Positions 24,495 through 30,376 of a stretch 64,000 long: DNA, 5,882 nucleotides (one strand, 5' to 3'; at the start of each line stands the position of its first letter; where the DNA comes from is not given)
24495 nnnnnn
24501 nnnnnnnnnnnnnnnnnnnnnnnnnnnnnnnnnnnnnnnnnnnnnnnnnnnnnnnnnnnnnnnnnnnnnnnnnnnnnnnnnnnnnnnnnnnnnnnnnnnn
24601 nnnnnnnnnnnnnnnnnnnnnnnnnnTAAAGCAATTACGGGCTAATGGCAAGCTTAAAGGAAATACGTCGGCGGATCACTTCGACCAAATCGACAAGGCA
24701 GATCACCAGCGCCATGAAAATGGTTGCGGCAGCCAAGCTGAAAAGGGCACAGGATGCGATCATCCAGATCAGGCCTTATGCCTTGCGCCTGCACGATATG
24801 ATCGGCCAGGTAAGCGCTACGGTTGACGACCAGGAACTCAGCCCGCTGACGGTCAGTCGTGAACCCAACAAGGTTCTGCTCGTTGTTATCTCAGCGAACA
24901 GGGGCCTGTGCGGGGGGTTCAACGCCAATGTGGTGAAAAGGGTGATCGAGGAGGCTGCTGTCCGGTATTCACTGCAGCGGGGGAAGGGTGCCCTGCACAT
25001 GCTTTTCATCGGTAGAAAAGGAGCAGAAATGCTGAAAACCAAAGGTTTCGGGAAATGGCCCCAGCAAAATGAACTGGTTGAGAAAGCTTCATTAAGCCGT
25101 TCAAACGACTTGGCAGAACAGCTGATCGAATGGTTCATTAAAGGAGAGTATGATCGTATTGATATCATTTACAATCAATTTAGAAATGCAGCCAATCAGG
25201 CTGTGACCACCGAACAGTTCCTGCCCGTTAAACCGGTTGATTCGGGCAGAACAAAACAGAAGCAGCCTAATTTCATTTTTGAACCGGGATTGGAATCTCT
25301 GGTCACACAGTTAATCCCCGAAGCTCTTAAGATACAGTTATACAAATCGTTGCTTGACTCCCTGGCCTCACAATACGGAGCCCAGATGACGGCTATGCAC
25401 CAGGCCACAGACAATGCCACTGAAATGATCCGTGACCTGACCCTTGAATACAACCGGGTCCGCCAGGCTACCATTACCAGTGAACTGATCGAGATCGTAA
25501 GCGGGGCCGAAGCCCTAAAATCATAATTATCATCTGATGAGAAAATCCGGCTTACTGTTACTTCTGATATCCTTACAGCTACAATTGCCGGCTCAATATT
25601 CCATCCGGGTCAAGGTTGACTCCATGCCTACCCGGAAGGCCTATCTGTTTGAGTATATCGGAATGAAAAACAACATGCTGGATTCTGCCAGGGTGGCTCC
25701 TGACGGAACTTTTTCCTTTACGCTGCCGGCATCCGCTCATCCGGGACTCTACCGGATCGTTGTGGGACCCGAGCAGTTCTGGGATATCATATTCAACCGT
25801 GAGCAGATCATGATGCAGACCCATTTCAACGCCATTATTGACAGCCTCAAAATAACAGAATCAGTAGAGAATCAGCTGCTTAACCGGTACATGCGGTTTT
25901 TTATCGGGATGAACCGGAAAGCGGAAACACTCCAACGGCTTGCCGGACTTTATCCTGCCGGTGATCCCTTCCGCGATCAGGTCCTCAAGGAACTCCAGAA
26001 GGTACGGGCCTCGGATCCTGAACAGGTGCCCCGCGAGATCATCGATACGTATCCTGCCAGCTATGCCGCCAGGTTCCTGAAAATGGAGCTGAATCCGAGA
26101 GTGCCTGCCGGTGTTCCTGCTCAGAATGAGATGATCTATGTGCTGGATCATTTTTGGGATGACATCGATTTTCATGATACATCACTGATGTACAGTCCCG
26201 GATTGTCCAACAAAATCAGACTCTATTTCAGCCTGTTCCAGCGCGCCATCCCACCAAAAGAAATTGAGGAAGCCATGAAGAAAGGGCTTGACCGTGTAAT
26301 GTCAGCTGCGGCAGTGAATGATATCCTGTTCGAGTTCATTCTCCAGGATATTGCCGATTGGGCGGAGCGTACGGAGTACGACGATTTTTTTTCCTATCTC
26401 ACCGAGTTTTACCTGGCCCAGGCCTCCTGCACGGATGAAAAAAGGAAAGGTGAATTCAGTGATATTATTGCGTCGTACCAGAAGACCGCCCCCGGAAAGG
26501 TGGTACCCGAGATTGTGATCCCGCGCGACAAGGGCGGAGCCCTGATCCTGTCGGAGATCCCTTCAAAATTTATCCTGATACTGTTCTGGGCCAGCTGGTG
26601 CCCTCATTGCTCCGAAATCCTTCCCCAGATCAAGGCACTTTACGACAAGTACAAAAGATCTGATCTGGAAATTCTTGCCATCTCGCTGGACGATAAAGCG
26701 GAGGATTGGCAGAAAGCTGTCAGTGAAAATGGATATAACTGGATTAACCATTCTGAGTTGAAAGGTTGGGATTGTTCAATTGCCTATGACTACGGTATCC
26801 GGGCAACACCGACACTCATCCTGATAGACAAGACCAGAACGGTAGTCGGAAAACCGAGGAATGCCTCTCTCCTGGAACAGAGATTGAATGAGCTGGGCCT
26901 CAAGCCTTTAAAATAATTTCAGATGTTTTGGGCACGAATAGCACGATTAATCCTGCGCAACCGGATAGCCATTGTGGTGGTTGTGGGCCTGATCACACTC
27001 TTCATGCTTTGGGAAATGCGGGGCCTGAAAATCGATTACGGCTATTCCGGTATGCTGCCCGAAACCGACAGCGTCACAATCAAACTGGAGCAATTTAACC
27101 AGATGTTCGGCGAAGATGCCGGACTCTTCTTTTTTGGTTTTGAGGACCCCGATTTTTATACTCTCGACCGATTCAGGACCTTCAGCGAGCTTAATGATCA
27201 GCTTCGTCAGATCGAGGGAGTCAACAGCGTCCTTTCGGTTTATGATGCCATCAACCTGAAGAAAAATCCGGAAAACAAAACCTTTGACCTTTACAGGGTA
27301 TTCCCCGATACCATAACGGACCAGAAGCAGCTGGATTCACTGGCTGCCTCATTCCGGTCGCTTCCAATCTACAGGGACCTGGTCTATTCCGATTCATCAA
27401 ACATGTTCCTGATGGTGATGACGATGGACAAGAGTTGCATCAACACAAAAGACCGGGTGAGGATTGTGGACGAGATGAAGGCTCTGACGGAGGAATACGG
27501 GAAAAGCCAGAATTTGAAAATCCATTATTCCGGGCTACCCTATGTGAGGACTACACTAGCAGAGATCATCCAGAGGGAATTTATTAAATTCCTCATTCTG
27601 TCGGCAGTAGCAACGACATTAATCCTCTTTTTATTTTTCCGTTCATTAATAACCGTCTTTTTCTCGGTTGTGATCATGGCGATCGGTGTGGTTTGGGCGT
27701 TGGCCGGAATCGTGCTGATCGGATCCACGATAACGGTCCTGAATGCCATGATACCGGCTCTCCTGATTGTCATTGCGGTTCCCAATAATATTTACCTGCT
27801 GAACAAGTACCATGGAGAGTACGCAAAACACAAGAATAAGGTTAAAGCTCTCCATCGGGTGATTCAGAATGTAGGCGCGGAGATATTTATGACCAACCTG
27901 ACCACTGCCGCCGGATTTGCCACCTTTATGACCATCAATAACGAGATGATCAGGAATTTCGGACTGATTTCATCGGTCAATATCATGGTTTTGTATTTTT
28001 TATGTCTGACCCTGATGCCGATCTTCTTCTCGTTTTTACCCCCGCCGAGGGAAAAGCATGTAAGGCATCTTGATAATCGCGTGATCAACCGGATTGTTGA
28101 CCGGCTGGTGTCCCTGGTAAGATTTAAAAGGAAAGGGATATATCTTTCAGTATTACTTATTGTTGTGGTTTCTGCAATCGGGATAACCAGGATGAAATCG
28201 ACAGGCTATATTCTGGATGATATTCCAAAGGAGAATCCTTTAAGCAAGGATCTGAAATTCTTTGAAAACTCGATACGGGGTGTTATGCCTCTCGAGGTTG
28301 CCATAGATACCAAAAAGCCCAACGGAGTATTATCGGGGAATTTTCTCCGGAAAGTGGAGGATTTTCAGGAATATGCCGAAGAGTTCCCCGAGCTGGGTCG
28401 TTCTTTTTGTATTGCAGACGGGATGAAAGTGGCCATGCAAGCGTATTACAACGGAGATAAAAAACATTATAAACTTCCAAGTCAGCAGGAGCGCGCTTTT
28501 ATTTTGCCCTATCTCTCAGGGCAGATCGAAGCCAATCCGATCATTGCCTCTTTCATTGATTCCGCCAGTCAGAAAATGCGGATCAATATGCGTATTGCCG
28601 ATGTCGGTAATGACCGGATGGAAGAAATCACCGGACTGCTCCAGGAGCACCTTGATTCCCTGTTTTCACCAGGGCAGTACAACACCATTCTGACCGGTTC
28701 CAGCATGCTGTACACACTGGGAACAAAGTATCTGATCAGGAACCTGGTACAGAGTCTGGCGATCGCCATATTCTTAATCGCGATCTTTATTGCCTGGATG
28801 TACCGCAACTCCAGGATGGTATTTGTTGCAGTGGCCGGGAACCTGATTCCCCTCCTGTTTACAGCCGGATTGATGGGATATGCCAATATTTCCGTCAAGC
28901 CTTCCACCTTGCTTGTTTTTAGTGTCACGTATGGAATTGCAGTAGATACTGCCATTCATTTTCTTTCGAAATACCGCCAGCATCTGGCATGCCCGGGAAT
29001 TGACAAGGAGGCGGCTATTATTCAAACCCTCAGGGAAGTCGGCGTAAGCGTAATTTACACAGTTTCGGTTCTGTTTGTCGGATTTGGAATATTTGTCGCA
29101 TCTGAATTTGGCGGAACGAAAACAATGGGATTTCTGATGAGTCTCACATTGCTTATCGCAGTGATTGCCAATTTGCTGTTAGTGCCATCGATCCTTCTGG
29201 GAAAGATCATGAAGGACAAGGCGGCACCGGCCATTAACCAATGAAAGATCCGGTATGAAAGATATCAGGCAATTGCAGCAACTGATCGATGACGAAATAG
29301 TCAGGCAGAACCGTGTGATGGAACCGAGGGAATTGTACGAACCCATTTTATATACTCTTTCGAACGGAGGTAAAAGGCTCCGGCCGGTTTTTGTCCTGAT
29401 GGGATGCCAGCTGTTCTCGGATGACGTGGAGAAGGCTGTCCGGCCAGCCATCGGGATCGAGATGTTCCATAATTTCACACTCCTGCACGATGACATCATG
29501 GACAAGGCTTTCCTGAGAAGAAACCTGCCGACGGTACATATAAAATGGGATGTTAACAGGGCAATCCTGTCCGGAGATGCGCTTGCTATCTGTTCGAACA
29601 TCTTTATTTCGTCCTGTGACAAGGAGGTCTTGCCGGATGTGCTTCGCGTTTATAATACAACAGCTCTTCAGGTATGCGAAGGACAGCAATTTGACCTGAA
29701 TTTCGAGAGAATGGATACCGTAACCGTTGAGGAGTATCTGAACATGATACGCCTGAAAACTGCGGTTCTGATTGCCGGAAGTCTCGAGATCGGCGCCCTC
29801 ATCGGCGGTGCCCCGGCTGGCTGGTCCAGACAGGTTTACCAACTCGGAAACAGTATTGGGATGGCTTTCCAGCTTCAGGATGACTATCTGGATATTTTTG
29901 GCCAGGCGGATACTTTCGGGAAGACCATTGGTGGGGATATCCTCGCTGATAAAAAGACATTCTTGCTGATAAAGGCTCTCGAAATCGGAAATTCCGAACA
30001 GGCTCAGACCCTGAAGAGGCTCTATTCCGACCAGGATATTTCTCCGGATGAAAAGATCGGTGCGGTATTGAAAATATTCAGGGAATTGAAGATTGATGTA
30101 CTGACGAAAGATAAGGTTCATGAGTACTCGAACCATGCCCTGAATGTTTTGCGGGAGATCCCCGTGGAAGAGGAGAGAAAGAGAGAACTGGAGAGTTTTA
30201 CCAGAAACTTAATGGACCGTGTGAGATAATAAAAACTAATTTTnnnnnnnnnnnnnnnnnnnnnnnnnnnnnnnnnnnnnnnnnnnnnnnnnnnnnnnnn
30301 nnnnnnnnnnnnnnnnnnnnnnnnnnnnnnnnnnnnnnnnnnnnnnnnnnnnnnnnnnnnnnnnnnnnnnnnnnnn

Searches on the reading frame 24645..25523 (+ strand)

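Call 34: search_protein_families(library=pfam, proteins=[window:24645-25523:+], max_evalue=0.001)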
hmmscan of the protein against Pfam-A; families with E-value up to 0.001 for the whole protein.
window:24645-25523:+ (293 aa): 1 family
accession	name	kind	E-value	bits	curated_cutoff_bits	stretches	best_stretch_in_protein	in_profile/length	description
PF00231.24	ATP-synt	-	1.9e-93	313.7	39.9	1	3-291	1-285/285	ATP synthase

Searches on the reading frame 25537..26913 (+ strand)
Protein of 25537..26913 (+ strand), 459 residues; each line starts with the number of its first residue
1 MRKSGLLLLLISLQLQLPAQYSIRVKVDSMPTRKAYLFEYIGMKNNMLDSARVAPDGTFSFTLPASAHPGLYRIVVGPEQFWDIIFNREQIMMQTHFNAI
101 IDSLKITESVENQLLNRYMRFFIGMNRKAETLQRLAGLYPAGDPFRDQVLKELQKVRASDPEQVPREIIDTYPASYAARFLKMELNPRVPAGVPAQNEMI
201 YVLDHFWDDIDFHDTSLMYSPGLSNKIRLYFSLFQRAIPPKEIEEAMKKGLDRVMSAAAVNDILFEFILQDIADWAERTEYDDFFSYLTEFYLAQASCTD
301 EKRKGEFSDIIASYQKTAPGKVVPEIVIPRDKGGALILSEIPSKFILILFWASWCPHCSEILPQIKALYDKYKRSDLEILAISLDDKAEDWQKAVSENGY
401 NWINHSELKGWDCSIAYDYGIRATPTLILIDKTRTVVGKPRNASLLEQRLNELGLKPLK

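Call 34: search_protein_families(library=pfam, proteins=[window:25537-26913:+], max_evalue=0.001)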
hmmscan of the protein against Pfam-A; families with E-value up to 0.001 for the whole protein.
window:25537-26913:+ (459 aa): 8 families
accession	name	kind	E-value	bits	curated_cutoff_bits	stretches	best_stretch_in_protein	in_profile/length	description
PF13905.12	Thioredoxin_8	-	5.6e-20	71.9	27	1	344-435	2-93/94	Thioredoxin-like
PF00578.27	AhpC-TSA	-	6.5e-16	58.8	26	1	320-437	2-122/124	AhpC/TSA family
PF08534.16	Redoxin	-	3.3e-14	53.4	26.6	1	320-437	3-129/148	Redoxin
PF00085.26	Thioredoxin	-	5.4e-10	39.7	23.5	1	343-389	18-63/103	Thioredoxin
PF17127.10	DUF5106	-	6.3e-09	36.8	28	1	187-266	21-101/151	Domain of unknown function (DUF5106)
PF13098.12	Thioredoxin_2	-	2.7e-08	34.5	27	1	344-436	6-87/104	Thioredoxin-like domain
PF14289.11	DUF4369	-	2.9e-06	28.2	25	1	21-114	1-90/91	Domain of unknown function (DUF4369)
PF13728.12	TraF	-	2.5e-05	24.6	23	1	337-433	123-202/224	F plasmid transfer operon protein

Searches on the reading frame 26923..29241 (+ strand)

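Call 23: search_protein_families(library=pfam, proteins=[window:26923-29241:+], max_evalue=0.01)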
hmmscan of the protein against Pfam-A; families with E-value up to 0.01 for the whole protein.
window:26923-29241:+ (773 aa): 4 families
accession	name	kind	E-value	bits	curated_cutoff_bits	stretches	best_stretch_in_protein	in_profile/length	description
PF03176.21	MMPL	-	9.7e-31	107.4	20.5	2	85-371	11-301/333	MMPL family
PF00873.25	ACR_tran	-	1.4e-11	43.3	28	2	604-755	329-483/1021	AcrB/AcrD/AcrF family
PF02460.24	Patched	-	5.1e-06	26.8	23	1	238-365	24-150/156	Patched SSD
PF12349.14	Sterol-sensing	-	2.9e-05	24.4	22.3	1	246-368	10-132/153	Sterol-sensing domain of SREBP cleavage-activation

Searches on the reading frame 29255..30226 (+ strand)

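Call 34: search_protein_families(library=pfam, proteins=[window:29255-30226:+], max_evalue=0.001)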
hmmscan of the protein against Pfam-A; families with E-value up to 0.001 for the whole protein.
window:29255-30226:+ (324 aa): 1 family
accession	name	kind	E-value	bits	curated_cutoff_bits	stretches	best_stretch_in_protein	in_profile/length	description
PF00348.22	polyprenyl_synt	-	1.6e-71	240.9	27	1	25-271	2-247/251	Polyprenyl synthetase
